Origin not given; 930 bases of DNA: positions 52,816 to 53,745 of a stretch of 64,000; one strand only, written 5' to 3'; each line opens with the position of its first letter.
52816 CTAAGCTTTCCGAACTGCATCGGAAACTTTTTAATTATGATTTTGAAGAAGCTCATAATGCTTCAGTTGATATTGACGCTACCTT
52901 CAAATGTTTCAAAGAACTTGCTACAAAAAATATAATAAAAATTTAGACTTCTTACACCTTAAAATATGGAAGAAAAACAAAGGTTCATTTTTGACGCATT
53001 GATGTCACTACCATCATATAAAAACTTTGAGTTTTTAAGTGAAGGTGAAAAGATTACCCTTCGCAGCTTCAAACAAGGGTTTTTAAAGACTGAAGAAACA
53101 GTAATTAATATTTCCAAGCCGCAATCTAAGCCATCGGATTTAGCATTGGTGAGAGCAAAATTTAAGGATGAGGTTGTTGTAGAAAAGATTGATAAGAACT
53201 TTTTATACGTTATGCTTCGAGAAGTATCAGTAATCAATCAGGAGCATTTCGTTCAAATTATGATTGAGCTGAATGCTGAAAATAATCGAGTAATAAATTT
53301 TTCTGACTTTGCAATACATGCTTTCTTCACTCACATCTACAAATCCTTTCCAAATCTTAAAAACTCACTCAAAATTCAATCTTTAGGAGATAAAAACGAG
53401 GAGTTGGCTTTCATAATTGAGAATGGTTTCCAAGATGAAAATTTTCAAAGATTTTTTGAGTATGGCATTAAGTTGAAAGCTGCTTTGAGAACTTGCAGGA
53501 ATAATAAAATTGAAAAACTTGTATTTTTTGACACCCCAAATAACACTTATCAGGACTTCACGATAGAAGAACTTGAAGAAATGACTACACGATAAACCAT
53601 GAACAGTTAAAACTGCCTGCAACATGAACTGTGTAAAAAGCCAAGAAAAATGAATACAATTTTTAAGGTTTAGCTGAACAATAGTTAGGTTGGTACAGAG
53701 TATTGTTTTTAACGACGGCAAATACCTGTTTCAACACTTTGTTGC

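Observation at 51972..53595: Two-gene module: DEDDh exonuclease with a novel Cys-rich N-domain plus a 209-aa orphan protein, a candidate undescribed defence or toxin-immunity system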

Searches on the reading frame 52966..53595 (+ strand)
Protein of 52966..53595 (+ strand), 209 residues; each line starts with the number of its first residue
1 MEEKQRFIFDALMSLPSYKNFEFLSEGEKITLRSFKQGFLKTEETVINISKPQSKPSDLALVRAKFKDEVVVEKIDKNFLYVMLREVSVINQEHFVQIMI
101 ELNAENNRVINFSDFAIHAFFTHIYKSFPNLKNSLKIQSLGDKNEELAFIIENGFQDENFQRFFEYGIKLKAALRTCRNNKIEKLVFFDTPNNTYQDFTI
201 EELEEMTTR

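Call 3: search_protein_families(library=pfam, proteins=[window:52966-53595:+], max_evalue=0.1)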
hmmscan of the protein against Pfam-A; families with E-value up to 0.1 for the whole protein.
window:52966-53595:+ (209 aa): 0 families

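Call 4: search_protein_families(library=padloc, proteins=[window:52966-53595:+], max_evalue=0.1)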
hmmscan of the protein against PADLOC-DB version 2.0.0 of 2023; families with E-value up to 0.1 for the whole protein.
window:52966-53595:+ (209 aa): 0 families

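Call 5: search_protein_families(library=ncbifam, proteins=[window:52966-53595:+], max_evalue=0.1)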
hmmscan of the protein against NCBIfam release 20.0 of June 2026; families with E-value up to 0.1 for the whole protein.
window:52966-53595:+ (209 aa): 1 family
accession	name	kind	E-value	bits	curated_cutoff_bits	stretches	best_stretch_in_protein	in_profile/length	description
NF004586.0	PRK05928.2-4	equivalog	0.0087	15.5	401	1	61-156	127-217/240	uroporphyrinogen-III synthase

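Call 7: find_homologous_proteins(query=window:52966-53595:+)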
Query window:52966-53595:+ (209 aa): 10 proteins with E <= 0.001 among 272 candidates.
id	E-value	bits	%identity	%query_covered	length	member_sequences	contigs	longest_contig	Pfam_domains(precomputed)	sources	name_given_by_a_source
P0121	5.4e-129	445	100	100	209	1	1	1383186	-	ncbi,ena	-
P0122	4.8e-106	371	80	100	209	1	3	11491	-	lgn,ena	-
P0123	4.3e-104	364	79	100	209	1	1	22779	-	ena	-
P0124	3.9e-80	286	63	100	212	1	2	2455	-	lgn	-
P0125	3.0e-67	244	56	99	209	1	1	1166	-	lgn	-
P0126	1.1e-66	242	56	99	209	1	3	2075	-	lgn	-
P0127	1.3e-66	242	55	99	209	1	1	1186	-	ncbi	-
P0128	5.2e-65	237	55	99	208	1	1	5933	-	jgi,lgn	jgi:hypothetical protein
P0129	4.4e-63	231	55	99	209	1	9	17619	-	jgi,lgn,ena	-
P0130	5.1e-63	230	55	99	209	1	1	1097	-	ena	-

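Call 11: find_encoding_contigs(protein=P0123, flank=8000, max_places=3)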
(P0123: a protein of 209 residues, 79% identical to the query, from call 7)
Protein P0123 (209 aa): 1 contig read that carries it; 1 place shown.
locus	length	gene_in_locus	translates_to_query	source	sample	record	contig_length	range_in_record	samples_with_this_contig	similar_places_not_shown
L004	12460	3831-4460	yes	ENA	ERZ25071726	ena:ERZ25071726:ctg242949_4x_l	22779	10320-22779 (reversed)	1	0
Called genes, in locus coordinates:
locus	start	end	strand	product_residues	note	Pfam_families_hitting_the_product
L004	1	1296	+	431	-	?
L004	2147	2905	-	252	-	PF13340:DUF4096, PF01609:DDE_Tnp_1, PF13586:DDE_Tnp_1_2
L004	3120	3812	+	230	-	PF00929:RNase_T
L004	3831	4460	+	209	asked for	-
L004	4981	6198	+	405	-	PF01381:HTH_3, PF12844:HTH_19, PF13560:HTH_31 (weak), PF01170:UPF0020 (faint), PF13847:Methyltransf_31 (faint), PF01555:N6_N4_Mtase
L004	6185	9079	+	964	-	PF02384:N6_Mtase, PF07669:Eco57I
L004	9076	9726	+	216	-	PF13676:TIR_2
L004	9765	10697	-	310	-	PF13737:DDE_Tnp_1_5, PF01609:DDE_Tnp_1, PF13612:DDE_Tnp_1_3 (weak)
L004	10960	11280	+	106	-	PF13443:HTH_26 (faint), PF13744:HTH_37 (weak), PF13560:HTH_31, PF12844:HTH_19, PF01381:HTH_3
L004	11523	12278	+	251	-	PF14355:Abi_C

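Call 12: find_encoding_contigs(protein=P0129, flank=8000, max_places=4)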
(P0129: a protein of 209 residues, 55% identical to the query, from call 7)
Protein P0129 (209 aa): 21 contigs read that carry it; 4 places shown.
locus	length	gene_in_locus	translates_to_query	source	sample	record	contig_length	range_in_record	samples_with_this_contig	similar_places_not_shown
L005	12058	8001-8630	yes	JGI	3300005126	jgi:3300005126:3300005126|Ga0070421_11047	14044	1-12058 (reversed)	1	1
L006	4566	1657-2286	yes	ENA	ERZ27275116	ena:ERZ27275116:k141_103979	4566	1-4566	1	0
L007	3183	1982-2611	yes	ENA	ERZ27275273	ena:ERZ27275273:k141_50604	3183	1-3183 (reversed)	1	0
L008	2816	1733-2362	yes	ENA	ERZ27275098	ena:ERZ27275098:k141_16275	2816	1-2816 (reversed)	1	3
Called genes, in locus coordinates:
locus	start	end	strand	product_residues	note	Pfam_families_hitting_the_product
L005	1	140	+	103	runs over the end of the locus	-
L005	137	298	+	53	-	-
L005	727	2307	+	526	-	PF19288:CofH_C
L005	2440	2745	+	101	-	PF12823:DUF3817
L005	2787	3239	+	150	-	-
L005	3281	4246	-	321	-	PF00034:Cytochrom_C (faint)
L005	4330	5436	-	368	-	PF22643:NagA_N, PF01979:Amidohydro_1, PF07969:Amidohydro_3 (weak)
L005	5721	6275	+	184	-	PF11188:DUF2975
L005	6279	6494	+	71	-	PF13443:HTH_26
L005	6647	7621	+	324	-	PF00929:RNase_T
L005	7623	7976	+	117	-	-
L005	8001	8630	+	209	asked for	-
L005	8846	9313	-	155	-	PF02631:RecX_HTH2, PF21981:RecX_HTH3 (weak)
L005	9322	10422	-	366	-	PF00089:Trypsin, PF13365:Trypsin_2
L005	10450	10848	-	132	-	PF13366:PDDEXK_3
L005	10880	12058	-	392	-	?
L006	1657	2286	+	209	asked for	-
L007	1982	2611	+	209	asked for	-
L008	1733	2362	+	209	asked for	-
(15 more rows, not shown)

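Call 22: find_homologous_proteins(query=A1)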
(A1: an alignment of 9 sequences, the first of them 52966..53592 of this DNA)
Query A1 (9 sequences) (209 aa, profile of the alignment): 13 proteins with E <= 0.001 among 3866 candidates.
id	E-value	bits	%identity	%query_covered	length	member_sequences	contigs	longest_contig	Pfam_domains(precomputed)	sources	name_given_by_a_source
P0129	1.6e-91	324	55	99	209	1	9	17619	-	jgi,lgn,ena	-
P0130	2.2e-91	323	55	99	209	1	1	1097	-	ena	-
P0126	7.4e-91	321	56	99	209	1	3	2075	-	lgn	-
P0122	8.5e-91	321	80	100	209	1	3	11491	-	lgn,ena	-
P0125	1.2e-90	321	56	99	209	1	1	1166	-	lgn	-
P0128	1.3e-90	321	55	99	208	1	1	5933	-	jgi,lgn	jgi:hypothetical protein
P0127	4.8e-90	319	55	99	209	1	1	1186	-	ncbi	-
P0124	2.1e-89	317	63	100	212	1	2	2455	-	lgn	-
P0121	2.3e-89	316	100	100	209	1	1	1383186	-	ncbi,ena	-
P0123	1.4e-86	307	79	100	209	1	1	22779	-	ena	-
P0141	1.4e-68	249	23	97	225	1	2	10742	-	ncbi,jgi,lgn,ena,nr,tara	ncbi:MAG: hypothetical protein CMC13_10530 [Flavobacteriaceae bacterium]|nr:hypothetical protein [Fl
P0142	5.2e-60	221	26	90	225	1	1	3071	-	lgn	-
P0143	1.8e-59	219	21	27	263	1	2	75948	-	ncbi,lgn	-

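Call 27: search_solved_structures(query=A4, max_evalue=10)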
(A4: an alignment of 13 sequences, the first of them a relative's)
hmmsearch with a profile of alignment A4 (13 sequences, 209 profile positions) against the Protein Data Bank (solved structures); distinct sequences matched with E-value up to 10: 1.
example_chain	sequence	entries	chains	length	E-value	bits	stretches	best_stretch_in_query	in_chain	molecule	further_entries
8zo3_A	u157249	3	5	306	1.3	11.7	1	22-132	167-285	N-acetylmuramic acid/N-acetylglucosamine kinase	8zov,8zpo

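Call 29: find_encoding_contigs(protein=P0121, flank=10000, max_places=2)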
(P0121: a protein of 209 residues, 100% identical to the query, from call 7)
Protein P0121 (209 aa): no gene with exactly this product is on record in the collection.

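Call 32: predict_structure(alignment_id=A4)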
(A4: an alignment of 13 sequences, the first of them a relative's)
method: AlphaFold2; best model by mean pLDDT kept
length: 209 residues; sequences in the alignment: 13
mean_pLDDT: 89.2   pTM: 0.79
mean pLDDT of the five models: 89.2, 85.0, 84.0, 82.9, 62.8
residues with pLDDT >= 90: 125; 70-90: 77; 50-70: 7; < 50: 0
segments of 3 or more residues with pLDDT < 50: none
pLDDT, mean of each block of 10 residues (from residue 1): 92 91 91 88 92 79 94 93 91 91 80 86 89 89 82 94 91 89 94 95 84
secondary structure, 60 per line:
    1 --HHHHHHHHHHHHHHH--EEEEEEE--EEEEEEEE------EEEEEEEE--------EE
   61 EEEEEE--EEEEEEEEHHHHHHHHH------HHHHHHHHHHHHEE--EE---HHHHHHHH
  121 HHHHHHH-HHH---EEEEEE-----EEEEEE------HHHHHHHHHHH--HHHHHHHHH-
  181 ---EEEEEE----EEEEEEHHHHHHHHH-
elements in order: H3-17 E20-26 E29-36 E43-50 E59-66 E69-76 H77-85 H92-103 H113-127 E135-140 E146-151 H158-168 H171-179 E184-189 E194-199 H200-208

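Call 35: fold_search(model_id=the predicted structure, library=pdb)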
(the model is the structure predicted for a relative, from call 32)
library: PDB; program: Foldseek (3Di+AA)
matches with E <= 10: 766; with E <= 0.001: 0
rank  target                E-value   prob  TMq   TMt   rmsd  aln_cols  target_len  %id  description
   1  1izn_A                7.2e-02  0.21  0.20  0.17  20.7       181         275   12  Crystal Structure of Actin Filament Capping Protein CapZ (released 2003-04-08)
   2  7nw1_AAA              1.1e-01  0.38  0.19  0.23  10.5       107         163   16  Crystal structure of UFC1 in complex with UBA5 (released 2021-09-29)
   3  4nck_A                1.1e-01  0.07  0.15  0.12  21.4       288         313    8  Crystal Structure of Pyrococcus furiosis Rad50 R797G mutation (released 2014-03-05)
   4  3lk2_A                1.2e-01  0.13  0.17  0.14  15.7       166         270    8  Crystal structure of CapZ bound to the uncapping motif from CARMIL (released 2010-04-07)
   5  6zgp_A                1.3e-01  0.14  0.15  0.10  14.9       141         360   10  Crystal structure of the quaternary ammonium Rieske monooxygenase CntA in complex with inhibitor MMV12 (MMV020670) (released 2020-11-18)
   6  3evx_A                1.4e-01  0.28  0.18  0.22  11.5       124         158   13  Crystal structure of the human E2-like ubiquitin-fold modifier conjugating enzyme 1 (Ufc1). Northeast Structural Genom (released 2008-10-21)
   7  3hty_H                1.5e-01  0.35  0.15  0.26   6.5        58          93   19  Crystal structure of a lipocalin-like protein (BT_0869) from Bacteroides thetaiotaomicron VPI-5482 at 1.95 A resolutio (released 2009-07-07)
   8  7ds8_A                1.5e-01  0.11  0.16  0.13  17.1       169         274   12  Crystal structure of actin capping protein in complex with twinflin-1/CD2AP CPI chimera peptide (CDN-TWC) (released 2021-03-03)
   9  9gln                  1.6e-01  0.25  0.18  0.21  11.8       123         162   11  Crystal Structure of UFC1 C116E (released 2025-05-07)
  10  8c0d_F                1.6e-01  0.25  0.17  0.20  10.6       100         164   17  UFL1/DDRGK1 bound to UFC1 (released 2023-12-27)
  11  3hty_A                1.7e-01  0.33  0.15  0.26   6.1        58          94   19  Crystal structure of a lipocalin-like protein (BT_0869) from Bacteroides thetaiotaomicron VPI-5482 at 1.95 A resolutio (released 2009-07-07)
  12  4nch_A                1.7e-01  0.06  0.15  0.11  20.9       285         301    8  Crystal Structure of Pyrococcus furiosis Rad50 L802W mutation (released 2014-03-05)
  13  4nch_B                1.7e-01  0.06  0.15  0.12  20.7       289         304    8  Crystal Structure of Pyrococcus furiosis Rad50 L802W mutation (released 2014-03-05)
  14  3hty_C                1.8e-01  0.35  0.16  0.27   5.8        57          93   18  Crystal structure of a lipocalin-like protein (BT_0869) from Bacteroides thetaiotaomicron VPI-5482 at 1.95 A resolutio (released 2009-07-07)
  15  9i9p                  1.9e-01  0.38  0.19  0.23   7.4        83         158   17  Crystal Structure of UFC1 W145H (released 2025-05-07)
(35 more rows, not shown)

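Call 41: fold_search(model_id=the predicted structure, library=viral)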
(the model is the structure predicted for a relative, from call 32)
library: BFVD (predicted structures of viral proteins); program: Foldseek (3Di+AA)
matches with E <= 10: 1219; with E <= 0.001: 0
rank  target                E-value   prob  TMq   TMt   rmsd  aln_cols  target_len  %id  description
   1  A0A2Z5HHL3            1.4e-03  0.97  0.25  0.24  13.8       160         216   11  (no name in the UniProt tables at hand)
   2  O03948                1.9e-03  0.72  0.23  0.17  16.3       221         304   12  (no name in the UniProt tables at hand)
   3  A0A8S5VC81            3.9e-03  0.97  0.23  0.33  15.3       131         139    8  Uncharacterized protein [Siphoviridae sp. ctyg07]
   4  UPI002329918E         7.8e-03  0.35  0.14  0.13  17.4       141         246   11  (no name look-up for this kind of identifier)
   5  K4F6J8                1.0e-02  0.54  0.19  0.25   9.7       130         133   18  Uncharacterized protein [Cronobacter phage vB_CsaM_GAP32]
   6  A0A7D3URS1            2.0e-02  0.66  0.27  0.29  15.6       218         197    7  (no name in the UniProt tables at hand)
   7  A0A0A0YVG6            2.8e-02  0.25  0.23  0.07  18.9       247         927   13  Uncharacterized protein [Erwinia phage phiEa2809]
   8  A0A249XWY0            3.1e-02  0.11  0.14  0.15  17.4       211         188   10  Uncharacterized protein [Proteus phage PM2]
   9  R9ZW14                3.3e-02  0.16  0.16  0.16  16.5       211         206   10  (no name in the UniProt tables at hand)
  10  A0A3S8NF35            3.5e-02  0.95  0.26  0.42  10.6        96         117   11  Uncharacterized protein [Sulfolobales Beppu filamentous virus 3]
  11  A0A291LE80            4.5e-02  0.69  0.20  0.39   7.7        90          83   20  Uncharacterized protein [Aeromonas phage AS-yj]
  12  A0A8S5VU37            5.0e-02  0.72  0.22  0.37  11.1       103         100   11  Uncharacterized protein [Ackermannviridae sp.]
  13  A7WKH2                5.6e-02  0.91  0.23  0.39   7.5        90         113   19  Uncharacterized protein [Betalipothrixvirus pozzuoliense]
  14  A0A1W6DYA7            5.6e-02  0.54  0.23  0.36  16.2       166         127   10  Uncharacterized protein [Aeromonas phage phiA8-29]
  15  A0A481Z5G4            6.0e-02  0.21  0.19  0.05  12.0       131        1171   14  DNA-directed RNA polymerase [Pithovirus LCPAC104]
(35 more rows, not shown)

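Call 42: find_related_loci(query=A4, collection=genome_contigs, flank=8000)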
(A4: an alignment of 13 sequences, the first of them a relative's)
Query A4 (209 aa) in genome_contigs; peptide patterns used: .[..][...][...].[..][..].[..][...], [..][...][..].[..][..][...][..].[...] (x = any residue, [..] = any of these).
336 stretches matched a pattern, but none encodes a relative of the query by tblastn (E <= 1e-3).

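Call 43: find_related_loci(query=A4, collection=viral_contigs, flank=8000)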
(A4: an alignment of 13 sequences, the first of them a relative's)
Query A4 (209 aa) in viral_contigs; peptide patterns used: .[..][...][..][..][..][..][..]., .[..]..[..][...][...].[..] (x = any residue, [..] = any of these).
209 stretches matched a pattern, but none encodes a relative of the query by tblastn (E <= 1e-3).

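Call 64: search_protein_representatives(alignment_id=A4)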
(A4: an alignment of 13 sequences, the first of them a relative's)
Query: 13 sequences, 209 profile positions. Proteins with E-value up to 0.001 (for the whole library): 40; up to 1e-10: 25; up to 1e-30: 11. The best 40 are listed.
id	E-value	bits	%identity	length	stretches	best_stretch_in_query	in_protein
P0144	4.8e-97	339.8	-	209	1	1-209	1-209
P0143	1.4e-61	224.0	-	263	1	1-209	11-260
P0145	7.8e-53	195.4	-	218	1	1-206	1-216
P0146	4.6e-48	179.8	-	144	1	1-157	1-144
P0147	9.8e-48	178.7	-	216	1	1-208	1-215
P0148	3.5e-42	160.6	-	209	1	1-205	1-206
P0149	1.6e-39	151.9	-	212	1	1-208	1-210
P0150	4.4e-35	137.4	-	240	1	1-207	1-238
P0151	2.0e-33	131.9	-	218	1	2-207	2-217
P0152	4.4e-31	124.3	-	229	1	1-205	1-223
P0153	4.9e-31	124.1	-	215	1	1-208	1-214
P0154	6.6e-26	107.4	-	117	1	2-110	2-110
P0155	1.1e-22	96.9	-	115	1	104-203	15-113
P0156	1.0e-19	87.2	-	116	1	1-111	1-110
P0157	6.8e-17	77.9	-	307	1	1-102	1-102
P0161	9.2e-14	67.7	-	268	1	1-112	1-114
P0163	9.6e-12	61.1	-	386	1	4-204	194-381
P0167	4.1e-11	59.1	-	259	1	112-203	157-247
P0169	2.8e-10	56.3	-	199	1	44-202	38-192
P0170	3.5e-10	56.0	-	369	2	2-105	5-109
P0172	2.9e-08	49.8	-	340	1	23-204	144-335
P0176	4.4e-06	42.6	-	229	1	52-206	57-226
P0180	5.5e-05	39.0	-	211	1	43-204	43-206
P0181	1.5e-04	37.7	-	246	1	119-207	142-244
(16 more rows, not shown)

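Call 65: search_protein_families(library=pfam, proteins=[P0157, P0161, P0163, P0167, P0170, P0172, P0181, P0176, P0169, P0180], max_evalue=0.01)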
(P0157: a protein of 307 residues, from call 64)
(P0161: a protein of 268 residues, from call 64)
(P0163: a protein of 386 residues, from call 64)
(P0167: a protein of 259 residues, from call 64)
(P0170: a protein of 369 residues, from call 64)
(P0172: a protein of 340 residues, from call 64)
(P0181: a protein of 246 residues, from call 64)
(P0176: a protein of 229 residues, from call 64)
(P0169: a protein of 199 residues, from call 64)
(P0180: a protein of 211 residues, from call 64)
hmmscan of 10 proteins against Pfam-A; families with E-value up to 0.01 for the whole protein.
P0157 (307 aa): 1 family
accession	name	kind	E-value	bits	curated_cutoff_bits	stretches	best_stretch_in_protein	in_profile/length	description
PF13431.12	TPR_17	-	0.0078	16.9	24.4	0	177-204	2-29/34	Tetratricopeptide repeat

P0161 (268 aa): 0 families

P0163 (386 aa): 0 families

P0167 (259 aa): 0 families

P0170 (369 aa): 0 families

P0172 (340 aa): 0 families

P0181 (246 aa): 0 families

P0176 (229 aa): 0 families

P0169 (199 aa): 0 families

P0180 (211 aa): 0 families

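Call 71: search_dna_similar(query=window:52966-53592:+, collection=phages, mode=protein, max_evalue=0.01)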
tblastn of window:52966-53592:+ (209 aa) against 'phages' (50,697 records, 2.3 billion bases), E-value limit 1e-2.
No match.

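Call 72: search_dna_similar(query=window:52966-53592:+, collection=plasmids, mode=protein, max_evalue=0.01)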
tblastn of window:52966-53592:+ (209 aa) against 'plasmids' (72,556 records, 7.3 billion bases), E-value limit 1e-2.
No match.

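Call 74: search_protein_families(library=phrogs, proteins=[window:52966-53595:+], max_evalue=0.1)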
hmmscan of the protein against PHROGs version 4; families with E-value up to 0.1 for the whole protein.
window:52966-53595:+ (209 aa): 0 families

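Call 96: search_protein_families(library=padloc, proteins=[L005:10450-10848:-, L004:9076-9726:+, L004:11523-12278:+, L004:6185-9079:+], max_evalue=0.001)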
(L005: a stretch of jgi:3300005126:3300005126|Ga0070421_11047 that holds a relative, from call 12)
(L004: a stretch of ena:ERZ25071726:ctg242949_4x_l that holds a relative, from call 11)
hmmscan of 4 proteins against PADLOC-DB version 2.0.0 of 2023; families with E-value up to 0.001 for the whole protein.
L005:10450-10848:- (132 aa): 0 families

L004:9076-9726:+ (216 aa): 10 families
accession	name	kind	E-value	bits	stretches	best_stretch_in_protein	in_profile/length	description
PDLC02403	Aga_TIR-PNTD1-PNTD2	-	3.4e-65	218.8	1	2-195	1-187/443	Class I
PDLC02421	Aga_TIR-PNTD1-PNTD2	-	2.1e-62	209.6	1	1-202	1-195/430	Class I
PDLC02400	Aga_TIR-PNTD1-PNTD2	-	5.1e-27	92.4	1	3-198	186-375/639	Class I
PDLC02416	Aga_REase-TIR-PNTD1-PNTD2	-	1.4e-22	78.1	1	4-197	156-333/572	Class I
PDLC05062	PDC-S66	-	1.8e-07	28.9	1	6-57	151-202/282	-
PDLC02012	SAVED5--SAVED_TIR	-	6e-07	26.9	1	2-103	12-113/404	-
PDLC03957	bSEFIR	-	1.4e-05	23.1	1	2-173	36-217/412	-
PDLC00419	ThsB1|ThsB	-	0.00017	19.4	1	4-122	28-146/165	TIR-like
PDLC00436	ThsB1|ThsB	-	0.0003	18.3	1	4-90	36-123/183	TIR-like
PDLC02961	RT-TIR_XII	-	0.00084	16.4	1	5-124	349-460/475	single gene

L004:11523-12278:+ (251 aa): 1 family
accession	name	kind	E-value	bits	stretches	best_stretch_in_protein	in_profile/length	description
PDLC02347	AbiJ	-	5.7e-05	21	1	105-246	132-274/281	AbiJ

L004:6185-9079:+ (964 aa): 13 families
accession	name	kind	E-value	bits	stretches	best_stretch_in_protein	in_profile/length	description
PDLC03606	REase_MTase_IIG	-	3.4e-132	440.5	1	3-941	9-912/935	Type IIG restriction enzyme-methyltransferase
PDLC03366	MTase_II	-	3.7e-19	66.9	1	474-891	109-489/568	Type II methyltransferase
PDLC04134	mad2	-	1.3e-18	65.2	1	267-601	192-452/492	mads_2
PDLC03313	MTase_II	-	1.1e-16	58.6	1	337-907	8-534/563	Type II methyltransferase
PDLC03248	MTase_II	-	1.2e-14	51.9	2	468-871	81-457/521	Type II methyltransferase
PDLC03226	MTase_II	-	2.7e-11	40.8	1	348-774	13-412/579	Type II methyltransferase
PDLC03318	MTase_II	-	4.8e-10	36.4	1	272-391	268-383/723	Type II methyltransferase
PDLC03338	MTase_II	-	2.3e-08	31.2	1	335-606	113-363/604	Type II methyltransferase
PDLC03347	MTase_II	-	2.3e-07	27.9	1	494-625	103-230/488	Type II methyltransferase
PDLC03601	REase_MTase_IIG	-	1.8e-05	20.8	1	515-602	703-789/1110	Type IIG restriction enzyme-methyltransferase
PDLC03328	MTase_II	-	2.3e-05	21.1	1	656-747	255-346/587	Type II methyltransferase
PDLC03301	MTase_II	-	4.4e-05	20.2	0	347-566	70-251/604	Type II methyltransferase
PDLC02643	DrmMI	-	0.00034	16.5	1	472-602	868-987/1347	DrmMI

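Call 100: find_related_loci(query=A4, collection=metagenome_contigs, flank=6000)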
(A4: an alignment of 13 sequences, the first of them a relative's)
Query A4 (209 aa) in metagenome_contigs; peptide patterns used: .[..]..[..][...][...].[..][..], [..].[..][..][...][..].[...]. (x = any residue, [..] = any of these).
600 stretches matched a pattern (row limit reached: there are more); 1 encode a relative of the query (tblastn E <= 1e-3); 1 distinct loci.
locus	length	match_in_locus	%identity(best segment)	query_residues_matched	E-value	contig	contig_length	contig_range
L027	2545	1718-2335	55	1-206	7e-74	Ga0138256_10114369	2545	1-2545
